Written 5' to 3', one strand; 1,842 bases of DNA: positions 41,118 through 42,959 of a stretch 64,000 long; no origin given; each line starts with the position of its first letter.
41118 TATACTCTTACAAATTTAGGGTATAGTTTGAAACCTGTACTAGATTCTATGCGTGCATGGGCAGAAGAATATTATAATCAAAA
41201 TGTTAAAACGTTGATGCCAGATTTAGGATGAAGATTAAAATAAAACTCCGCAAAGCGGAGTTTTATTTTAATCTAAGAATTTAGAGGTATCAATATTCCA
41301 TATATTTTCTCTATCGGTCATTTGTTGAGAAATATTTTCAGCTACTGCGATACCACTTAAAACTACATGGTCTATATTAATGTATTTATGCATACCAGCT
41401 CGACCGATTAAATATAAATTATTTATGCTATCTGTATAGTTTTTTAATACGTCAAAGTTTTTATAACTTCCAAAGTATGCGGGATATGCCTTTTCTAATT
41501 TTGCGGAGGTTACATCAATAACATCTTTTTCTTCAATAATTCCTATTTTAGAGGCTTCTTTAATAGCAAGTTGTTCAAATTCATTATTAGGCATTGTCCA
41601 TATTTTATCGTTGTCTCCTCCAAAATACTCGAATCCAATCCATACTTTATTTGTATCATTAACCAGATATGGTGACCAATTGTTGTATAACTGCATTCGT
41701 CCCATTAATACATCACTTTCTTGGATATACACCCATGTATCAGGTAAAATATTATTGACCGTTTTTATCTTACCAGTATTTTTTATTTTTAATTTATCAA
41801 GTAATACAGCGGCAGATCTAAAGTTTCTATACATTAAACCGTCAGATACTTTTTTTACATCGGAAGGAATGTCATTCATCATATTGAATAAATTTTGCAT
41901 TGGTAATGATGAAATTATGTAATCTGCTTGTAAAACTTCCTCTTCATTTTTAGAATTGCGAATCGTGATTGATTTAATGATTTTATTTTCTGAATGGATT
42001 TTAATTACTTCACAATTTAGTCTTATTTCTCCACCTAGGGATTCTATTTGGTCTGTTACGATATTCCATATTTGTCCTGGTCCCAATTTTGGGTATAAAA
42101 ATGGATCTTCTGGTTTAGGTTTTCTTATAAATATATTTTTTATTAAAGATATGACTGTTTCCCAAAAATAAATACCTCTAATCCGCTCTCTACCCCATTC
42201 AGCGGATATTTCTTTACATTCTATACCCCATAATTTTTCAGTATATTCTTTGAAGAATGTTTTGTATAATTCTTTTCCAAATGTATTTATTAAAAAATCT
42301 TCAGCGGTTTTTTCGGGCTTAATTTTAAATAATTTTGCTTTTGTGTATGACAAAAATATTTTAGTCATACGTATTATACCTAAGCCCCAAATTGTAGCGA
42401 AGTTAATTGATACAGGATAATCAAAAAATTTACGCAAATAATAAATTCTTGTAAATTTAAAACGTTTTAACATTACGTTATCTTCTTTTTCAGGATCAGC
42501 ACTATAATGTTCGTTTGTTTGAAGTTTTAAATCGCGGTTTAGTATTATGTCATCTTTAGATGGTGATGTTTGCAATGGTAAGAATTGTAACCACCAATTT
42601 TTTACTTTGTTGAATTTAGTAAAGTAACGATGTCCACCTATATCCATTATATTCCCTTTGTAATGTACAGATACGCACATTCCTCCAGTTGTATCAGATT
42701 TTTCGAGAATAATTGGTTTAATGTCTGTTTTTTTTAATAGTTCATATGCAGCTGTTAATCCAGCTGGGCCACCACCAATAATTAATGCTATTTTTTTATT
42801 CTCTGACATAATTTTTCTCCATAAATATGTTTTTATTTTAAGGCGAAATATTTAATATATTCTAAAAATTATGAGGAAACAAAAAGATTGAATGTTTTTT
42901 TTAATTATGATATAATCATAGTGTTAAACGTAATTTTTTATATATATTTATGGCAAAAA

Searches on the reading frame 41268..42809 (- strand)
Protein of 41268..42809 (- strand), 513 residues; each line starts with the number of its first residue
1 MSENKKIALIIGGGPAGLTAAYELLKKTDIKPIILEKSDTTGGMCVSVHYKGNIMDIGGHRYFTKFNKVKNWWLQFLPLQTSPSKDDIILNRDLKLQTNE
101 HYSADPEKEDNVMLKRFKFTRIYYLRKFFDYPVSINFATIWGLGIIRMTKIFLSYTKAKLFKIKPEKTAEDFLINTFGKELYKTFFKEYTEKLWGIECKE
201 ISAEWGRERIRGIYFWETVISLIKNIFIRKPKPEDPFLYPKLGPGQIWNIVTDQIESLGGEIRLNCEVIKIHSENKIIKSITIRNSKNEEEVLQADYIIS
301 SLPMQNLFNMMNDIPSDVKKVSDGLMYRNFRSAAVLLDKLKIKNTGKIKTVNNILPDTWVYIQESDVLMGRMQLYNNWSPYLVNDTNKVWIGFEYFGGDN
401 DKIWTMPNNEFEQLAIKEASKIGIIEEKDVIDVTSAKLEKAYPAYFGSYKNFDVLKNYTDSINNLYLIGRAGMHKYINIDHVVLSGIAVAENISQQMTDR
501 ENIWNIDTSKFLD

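Call 49: search_protein_families(library=pfam, proteins=[window:41268-42809:-], max_evalue=0.01)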
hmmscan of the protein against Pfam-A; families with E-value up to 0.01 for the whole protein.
window:41268-42809:- (513 aa): 12 families
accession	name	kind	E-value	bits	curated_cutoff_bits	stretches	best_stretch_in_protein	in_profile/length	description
PF01593.30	Amino_oxidase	-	7.1e-19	68.8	19.8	1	16-493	2-442/443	Flavin containing amine oxidoreductase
PF13450.12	NAD_binding_8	-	1.4e-11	44.9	21.9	1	10-73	1-65/68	NAD(P)-binding Rossmann-like domain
PF01946.23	Thi4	-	6.7e-06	25.9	26.2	1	9-43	21-55/235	Thi4 family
PF01266.30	DAO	-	1.1e-05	25.6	27.9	1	9-42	3-35/353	FAD dependent oxidoreductase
PF12831.13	FAD_oxidored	-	5e-05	23.2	27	0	9-48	3-41/416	FAD dependent oxidoreductase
PF03486.20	HI0933_like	-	0.00011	22.2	50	0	9-42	4-36/244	HI0933-like protein Rossmann domain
PF01494.25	FAD_binding_3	-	0.00011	22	22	0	8-41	4-36/349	FAD binding domain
PF13738.12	Pyr_redox_3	-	0.00026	20.8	30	1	9-39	1-31/305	Pyridine nucleotide-disulphide oxidoreductase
PF07992.20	Pyr_redox_2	-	0.00038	20.4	26.1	0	9-45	4-35/291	Pyridine nucleotide-disulphide oxidoreductase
PF00890.30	FAD_binding_2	-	0.00065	19.4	20.4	1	9-43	3-36/414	FAD binding domain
PF00070.33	Pyr_redox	-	0.0039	18.1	22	0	246-284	41-80/82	Pyridine nucleotide-disulphide oxidoreductase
PF03275.19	GLF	-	0.0094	16.1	26.3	0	185-204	2-21/203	UDP-galactopyranose mutase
